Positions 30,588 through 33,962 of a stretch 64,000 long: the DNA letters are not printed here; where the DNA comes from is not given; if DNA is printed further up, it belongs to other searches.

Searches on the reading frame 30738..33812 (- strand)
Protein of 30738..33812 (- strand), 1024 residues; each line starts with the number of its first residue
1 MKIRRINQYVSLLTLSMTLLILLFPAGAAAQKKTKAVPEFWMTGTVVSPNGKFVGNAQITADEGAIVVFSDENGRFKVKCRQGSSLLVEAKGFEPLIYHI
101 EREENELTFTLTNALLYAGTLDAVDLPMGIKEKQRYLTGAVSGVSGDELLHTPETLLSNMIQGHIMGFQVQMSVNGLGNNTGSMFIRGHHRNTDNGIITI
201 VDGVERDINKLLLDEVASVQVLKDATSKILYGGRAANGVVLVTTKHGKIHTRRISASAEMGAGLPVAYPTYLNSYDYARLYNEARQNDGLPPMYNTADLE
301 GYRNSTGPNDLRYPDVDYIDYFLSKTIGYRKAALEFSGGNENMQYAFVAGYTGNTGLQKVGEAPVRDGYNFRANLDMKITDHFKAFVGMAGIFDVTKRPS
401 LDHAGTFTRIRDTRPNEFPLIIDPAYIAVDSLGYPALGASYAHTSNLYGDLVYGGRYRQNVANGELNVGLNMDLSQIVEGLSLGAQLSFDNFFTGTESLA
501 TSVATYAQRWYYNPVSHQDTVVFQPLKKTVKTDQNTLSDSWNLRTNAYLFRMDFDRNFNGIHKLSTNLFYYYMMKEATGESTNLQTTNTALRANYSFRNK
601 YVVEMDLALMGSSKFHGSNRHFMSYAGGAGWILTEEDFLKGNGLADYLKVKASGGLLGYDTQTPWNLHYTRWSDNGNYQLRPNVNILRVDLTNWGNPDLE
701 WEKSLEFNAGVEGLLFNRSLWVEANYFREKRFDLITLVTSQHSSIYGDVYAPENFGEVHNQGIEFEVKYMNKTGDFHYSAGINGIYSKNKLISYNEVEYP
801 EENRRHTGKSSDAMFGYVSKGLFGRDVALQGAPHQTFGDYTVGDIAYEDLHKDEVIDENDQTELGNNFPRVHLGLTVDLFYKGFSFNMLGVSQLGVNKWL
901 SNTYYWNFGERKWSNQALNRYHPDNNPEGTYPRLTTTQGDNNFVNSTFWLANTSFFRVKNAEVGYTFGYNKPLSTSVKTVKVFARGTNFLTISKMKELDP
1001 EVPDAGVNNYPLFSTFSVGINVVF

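Call 73: search_protein_families(library=pfam, proteins=[window:30738-33812:-], max_evalue=0.001)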
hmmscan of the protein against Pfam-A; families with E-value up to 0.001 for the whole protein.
window:30738-33812:- (1024 aa): 2 families
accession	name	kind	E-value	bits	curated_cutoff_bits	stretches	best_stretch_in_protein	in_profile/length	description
PF07715.20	Plug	-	5.3e-10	40.2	23.9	1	134-239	2-107/107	TonB-dependent Receptor Plug Domain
PF13620.12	CarboxypepD_reg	-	2.8e-05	24.8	32.3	1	43-111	3-81/82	Carboxypeptidase regulatory-like domain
